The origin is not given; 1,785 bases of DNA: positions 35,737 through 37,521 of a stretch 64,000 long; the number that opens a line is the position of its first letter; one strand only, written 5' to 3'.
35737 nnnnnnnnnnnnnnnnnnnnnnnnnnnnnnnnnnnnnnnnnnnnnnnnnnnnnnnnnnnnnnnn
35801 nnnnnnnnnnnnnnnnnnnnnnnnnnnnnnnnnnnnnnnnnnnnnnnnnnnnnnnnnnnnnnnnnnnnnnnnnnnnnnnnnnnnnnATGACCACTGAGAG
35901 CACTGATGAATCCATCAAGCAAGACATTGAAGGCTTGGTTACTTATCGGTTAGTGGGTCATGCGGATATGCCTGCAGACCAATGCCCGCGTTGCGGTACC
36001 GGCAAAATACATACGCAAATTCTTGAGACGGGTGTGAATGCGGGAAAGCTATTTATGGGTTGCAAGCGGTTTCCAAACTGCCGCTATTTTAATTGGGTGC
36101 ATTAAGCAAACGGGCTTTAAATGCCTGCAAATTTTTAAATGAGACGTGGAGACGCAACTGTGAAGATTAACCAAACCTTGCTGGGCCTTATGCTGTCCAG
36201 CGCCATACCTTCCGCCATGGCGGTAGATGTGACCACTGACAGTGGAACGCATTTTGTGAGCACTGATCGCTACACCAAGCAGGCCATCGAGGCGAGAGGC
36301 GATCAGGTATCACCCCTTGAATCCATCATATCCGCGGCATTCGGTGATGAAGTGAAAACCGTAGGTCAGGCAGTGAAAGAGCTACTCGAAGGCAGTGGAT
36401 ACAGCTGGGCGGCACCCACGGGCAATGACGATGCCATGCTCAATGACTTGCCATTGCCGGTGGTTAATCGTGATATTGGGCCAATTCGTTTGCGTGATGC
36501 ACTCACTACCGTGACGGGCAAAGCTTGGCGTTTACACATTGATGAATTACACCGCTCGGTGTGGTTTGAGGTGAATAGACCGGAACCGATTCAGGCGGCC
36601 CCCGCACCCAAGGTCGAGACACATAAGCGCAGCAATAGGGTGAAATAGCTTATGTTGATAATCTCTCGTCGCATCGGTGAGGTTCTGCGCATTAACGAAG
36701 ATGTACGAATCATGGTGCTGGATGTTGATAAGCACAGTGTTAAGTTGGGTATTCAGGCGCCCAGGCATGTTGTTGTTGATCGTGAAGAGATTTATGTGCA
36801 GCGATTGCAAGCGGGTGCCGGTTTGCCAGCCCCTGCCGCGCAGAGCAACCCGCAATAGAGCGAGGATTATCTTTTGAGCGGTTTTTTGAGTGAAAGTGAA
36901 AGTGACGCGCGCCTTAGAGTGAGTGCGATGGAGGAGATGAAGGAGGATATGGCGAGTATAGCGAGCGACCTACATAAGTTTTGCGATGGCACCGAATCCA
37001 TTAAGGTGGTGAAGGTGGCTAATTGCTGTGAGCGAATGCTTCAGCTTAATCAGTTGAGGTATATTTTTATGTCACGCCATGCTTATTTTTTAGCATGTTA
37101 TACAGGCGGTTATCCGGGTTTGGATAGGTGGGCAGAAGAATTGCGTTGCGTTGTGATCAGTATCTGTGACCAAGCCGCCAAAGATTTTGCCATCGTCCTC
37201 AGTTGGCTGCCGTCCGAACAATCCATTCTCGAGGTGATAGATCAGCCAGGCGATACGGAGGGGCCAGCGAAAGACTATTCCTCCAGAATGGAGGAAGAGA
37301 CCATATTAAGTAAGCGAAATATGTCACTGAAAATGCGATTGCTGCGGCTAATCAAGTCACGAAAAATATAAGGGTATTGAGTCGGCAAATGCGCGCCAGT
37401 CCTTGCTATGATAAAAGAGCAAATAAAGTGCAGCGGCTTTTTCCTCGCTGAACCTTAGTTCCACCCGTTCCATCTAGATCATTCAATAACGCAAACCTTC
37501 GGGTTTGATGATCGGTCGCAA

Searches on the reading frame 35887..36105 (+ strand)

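Call 52: search_protein_families(library=pfam, proteins=[window:35887-36105:+], max_evalue=0.1)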
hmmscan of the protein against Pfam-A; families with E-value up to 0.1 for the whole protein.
window:35887-36105:+ (72 aa): 3 families
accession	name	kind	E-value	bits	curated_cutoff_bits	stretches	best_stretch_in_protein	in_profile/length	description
PF01396.24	Zn_ribbon_Top1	-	5e-07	29.8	32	1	32-70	3-35/39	Topoisomerase DNA binding C4 zinc finger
PF06839.17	Zn_ribbon_GRF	-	9.4e-05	22.9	25.9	1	32-71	2-42/45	GRF zinc finger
PF13453.11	Zn_ribbon_TFIIB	-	0.078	12.8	22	0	25-37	14-26/41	Transcription factor zinc-finger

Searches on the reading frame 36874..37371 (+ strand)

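Call 9: search_protein_families(library=pfam, proteins=[window:36874-37371:+])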
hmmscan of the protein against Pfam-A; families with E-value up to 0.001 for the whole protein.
window:36874-37371:+ (165 aa): 0 families

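Call 52: search_protein_families(library=pfam, proteins=[window:36874-37371:+], max_evalue=0.1)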
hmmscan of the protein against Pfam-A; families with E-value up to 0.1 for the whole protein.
window:36874-37371:+ (165 aa): 1 family
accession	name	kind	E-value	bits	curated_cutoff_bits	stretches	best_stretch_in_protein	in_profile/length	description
PF01177.27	Asp_Glu_race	-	0.033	14.4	31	1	23-105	26-104/211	Asp/Glu/Hydantoin racemase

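Call 96: search_protein_families(library=ncbifam, proteins=[window:36874-37371:+], max_evalue=0.001)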
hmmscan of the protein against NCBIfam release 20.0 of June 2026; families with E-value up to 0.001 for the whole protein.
window:36874-37371:+ (165 aa): 0 families
